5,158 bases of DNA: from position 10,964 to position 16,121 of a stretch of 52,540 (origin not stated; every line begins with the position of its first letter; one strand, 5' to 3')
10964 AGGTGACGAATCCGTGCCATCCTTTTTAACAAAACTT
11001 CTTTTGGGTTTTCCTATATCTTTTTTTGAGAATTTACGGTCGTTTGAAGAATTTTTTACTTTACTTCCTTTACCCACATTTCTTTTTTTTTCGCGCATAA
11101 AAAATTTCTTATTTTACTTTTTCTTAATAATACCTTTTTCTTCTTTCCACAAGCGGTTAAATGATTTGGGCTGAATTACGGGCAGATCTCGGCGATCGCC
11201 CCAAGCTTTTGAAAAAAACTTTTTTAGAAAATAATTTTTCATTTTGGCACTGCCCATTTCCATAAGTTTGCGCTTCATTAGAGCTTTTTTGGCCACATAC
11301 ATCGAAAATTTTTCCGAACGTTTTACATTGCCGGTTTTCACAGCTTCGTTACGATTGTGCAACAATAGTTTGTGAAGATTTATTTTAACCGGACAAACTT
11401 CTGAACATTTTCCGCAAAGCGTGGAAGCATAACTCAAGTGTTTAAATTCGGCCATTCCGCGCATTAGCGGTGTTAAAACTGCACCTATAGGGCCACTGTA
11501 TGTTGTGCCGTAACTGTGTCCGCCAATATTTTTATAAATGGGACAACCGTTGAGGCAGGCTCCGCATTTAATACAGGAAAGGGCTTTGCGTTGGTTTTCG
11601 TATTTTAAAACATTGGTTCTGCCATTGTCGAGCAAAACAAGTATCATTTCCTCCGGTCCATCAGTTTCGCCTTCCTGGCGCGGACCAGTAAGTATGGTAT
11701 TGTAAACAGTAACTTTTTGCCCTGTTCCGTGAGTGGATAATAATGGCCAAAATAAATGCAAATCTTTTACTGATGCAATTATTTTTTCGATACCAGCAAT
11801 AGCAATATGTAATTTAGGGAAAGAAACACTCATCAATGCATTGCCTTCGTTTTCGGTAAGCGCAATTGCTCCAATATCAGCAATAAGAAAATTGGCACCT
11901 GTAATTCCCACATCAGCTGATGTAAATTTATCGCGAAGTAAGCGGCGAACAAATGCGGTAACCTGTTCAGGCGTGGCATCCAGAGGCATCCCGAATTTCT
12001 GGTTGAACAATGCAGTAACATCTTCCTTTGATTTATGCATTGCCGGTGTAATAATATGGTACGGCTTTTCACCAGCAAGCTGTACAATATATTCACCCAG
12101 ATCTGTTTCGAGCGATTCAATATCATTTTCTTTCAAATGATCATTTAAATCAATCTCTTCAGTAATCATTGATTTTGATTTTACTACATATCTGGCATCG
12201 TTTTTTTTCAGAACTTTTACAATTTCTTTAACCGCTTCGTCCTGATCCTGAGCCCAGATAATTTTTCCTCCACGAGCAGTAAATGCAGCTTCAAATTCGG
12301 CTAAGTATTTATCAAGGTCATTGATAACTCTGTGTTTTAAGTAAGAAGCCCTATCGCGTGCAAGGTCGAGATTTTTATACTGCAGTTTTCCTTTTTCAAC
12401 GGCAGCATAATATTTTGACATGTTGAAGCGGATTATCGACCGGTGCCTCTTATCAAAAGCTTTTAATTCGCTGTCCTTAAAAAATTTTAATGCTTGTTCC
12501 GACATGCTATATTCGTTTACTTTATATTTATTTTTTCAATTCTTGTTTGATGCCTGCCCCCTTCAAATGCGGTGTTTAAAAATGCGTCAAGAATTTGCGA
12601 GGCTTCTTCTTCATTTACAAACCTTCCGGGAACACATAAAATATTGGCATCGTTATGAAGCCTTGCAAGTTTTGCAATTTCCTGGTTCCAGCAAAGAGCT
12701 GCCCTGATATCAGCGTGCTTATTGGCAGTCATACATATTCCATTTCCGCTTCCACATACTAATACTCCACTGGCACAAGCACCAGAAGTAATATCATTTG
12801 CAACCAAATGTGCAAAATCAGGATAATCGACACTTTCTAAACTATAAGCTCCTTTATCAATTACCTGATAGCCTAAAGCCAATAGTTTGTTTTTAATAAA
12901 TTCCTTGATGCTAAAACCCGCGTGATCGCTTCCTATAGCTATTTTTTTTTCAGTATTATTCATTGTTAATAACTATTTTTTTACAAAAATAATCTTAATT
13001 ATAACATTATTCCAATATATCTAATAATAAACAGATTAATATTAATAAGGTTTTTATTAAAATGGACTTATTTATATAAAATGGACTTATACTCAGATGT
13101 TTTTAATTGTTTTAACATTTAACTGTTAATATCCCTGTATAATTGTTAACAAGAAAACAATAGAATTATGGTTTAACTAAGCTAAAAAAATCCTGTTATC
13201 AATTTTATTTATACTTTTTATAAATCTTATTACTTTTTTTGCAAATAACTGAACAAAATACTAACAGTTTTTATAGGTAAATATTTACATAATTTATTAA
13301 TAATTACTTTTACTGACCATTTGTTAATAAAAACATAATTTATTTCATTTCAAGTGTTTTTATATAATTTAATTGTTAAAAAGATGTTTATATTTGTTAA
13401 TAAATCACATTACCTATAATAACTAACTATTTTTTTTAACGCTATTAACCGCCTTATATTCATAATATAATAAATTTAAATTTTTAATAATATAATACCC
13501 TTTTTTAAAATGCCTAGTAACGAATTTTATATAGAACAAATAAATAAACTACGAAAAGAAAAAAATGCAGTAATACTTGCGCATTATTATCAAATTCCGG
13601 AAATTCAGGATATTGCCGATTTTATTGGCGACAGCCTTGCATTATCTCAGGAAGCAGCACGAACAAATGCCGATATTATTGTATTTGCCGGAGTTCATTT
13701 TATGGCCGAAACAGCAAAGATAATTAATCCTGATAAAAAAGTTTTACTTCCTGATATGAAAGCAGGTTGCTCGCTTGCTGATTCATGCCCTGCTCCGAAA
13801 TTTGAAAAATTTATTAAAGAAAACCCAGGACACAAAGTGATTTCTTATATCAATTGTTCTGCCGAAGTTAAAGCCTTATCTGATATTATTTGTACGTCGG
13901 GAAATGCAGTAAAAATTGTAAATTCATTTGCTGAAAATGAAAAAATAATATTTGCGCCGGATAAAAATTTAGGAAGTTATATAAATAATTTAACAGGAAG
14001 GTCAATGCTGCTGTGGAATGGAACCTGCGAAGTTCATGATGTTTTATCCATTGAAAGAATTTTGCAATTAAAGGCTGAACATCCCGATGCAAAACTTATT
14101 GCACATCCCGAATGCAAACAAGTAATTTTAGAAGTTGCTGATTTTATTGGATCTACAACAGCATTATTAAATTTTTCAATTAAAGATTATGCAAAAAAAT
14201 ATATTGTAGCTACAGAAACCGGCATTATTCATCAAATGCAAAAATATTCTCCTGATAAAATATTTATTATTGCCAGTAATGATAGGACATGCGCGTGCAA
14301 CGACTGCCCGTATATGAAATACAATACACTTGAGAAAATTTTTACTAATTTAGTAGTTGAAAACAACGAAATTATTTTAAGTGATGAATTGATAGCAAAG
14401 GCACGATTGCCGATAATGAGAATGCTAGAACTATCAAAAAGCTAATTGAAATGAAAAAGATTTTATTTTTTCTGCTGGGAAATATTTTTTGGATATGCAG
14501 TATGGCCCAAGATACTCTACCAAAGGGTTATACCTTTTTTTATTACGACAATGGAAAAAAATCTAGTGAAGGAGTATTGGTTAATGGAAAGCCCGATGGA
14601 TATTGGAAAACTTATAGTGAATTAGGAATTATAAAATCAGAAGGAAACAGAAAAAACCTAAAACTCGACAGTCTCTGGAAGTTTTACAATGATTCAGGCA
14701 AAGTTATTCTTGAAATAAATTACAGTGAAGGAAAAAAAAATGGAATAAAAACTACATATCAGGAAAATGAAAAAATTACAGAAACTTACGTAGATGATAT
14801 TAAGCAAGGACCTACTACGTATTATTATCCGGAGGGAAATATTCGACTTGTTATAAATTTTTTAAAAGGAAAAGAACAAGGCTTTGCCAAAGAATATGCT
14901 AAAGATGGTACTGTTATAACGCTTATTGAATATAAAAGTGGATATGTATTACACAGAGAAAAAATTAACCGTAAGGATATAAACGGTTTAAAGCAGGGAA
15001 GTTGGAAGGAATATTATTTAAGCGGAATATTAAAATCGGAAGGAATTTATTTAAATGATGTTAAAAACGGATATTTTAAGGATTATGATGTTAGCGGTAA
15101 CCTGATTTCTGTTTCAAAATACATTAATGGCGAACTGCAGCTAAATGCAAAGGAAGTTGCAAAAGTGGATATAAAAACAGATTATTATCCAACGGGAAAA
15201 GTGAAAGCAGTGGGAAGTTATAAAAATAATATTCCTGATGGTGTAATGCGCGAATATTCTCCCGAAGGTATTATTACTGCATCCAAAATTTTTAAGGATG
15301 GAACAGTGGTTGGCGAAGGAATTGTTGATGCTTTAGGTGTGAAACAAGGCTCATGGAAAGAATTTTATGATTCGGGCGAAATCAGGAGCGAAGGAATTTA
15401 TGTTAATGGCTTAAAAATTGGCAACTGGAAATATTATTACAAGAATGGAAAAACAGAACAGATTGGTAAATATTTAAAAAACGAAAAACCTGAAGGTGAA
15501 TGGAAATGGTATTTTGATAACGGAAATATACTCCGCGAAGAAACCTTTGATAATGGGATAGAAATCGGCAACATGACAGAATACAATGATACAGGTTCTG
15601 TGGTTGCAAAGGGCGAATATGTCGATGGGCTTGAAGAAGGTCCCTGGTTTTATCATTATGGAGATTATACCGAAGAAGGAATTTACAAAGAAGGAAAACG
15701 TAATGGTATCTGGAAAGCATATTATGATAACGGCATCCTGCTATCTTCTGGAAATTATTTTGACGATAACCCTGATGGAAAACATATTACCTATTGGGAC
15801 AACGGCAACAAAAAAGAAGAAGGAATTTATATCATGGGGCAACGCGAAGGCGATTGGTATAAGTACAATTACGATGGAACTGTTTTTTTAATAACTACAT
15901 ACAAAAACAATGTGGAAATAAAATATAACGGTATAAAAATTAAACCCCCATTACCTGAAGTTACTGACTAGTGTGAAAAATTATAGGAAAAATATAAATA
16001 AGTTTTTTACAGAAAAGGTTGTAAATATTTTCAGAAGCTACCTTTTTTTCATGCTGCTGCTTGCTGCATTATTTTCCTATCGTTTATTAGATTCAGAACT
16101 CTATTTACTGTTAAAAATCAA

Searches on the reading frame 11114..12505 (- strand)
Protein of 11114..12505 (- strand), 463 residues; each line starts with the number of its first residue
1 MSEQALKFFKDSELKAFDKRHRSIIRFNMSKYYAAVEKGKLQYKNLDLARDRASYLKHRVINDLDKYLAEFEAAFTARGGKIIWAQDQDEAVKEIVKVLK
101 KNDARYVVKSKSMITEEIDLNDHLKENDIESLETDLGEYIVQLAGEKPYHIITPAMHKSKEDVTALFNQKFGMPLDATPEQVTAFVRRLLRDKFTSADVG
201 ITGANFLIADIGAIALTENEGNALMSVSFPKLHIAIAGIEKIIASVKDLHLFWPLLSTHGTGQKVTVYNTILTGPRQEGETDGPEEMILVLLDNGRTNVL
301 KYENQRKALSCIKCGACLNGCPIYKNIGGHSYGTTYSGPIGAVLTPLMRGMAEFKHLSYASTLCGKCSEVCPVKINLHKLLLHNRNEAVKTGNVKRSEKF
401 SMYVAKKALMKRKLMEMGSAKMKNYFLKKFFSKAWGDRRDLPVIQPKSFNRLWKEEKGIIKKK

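Call 72: search_protein_families(library=pfam, proteins=[window:11114-12505:-], max_evalue=0.00001)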
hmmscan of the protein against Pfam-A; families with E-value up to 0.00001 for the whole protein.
window:11114-12505:- (463 aa): 6 families
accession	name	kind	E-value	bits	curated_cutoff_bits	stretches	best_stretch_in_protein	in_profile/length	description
PF02589.21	LUD_dom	-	9.9e-40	136.7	22.6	1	68-292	1-189/189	LUD domain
PF13183.11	Fer4_8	-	9.1e-14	52.2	27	1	308-375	2-68/68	4Fe-4S dicluster domain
PF13237.11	Fer4_10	-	9.2e-07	29.1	25.5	0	308-326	6-25/53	4Fe-4S dicluster domain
PF13534.11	Fer4_17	-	2.2e-06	28.5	22.2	1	310-375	1-60/61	4Fe-4S dicluster domain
PF13187.11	Fer4_9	-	2.5e-06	27.9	27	0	302-322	28-48/52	4Fe-4S dicluster domain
PF12838.12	Fer4_7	-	2.6e-06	28.2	27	1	310-375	1-52/52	4Fe-4S dicluster domain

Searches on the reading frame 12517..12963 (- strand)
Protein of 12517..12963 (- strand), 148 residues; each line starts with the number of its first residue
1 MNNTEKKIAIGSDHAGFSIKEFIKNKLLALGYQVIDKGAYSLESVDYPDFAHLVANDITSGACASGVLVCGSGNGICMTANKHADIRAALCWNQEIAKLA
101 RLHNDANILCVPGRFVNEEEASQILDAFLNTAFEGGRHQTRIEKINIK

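Call 72: search_protein_families(library=pfam, proteins=[window:12517-12963:-], max_evalue=0.00001)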
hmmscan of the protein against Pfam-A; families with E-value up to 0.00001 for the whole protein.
window:12517-12963:- (148 aa): 1 family
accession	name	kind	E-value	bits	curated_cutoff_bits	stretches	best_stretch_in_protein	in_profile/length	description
PF02502.23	LacAB_rpiB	-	8e-57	191.5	24.7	1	8-145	1-138/138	Ribose/Galactose Isomerase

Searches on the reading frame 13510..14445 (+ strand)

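Call 71: search_protein_families(library=pfam, proteins=[window:13510-14445:+], max_evalue=0.00001)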
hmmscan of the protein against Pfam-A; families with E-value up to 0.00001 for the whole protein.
window:13510-14445:+ (311 aa): 1 family
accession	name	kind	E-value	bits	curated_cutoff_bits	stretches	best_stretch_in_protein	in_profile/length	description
PF02445.21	NadA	-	5.8e-119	397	27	1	9-307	1-295/295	Quinolinate synthetase A protein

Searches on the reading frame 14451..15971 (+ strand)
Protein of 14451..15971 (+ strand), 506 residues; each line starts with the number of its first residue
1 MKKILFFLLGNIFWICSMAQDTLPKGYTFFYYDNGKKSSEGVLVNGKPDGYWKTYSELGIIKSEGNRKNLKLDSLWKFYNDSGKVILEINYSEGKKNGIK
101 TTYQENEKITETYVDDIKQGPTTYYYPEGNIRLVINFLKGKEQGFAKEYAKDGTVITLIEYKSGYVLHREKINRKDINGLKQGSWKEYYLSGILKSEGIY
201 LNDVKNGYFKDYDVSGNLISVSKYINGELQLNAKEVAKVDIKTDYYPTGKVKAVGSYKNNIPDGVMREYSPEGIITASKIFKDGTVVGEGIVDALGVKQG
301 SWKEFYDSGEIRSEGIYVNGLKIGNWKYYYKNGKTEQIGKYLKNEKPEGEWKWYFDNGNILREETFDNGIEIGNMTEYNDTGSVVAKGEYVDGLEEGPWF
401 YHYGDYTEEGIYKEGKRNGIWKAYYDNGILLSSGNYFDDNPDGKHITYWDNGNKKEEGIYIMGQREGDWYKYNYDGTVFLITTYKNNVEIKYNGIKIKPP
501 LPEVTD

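Call 71: search_protein_families(library=pfam, proteins=[window:14451-15971:+], max_evalue=0.00001)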
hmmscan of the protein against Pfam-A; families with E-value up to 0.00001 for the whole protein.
window:14451-15971:+ (506 aa): 1 family
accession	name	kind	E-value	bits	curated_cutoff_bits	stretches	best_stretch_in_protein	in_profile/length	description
PF07661.19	MORN_2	-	3.1e-39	128.8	29.6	0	348-368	2-22/22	MORN repeat variant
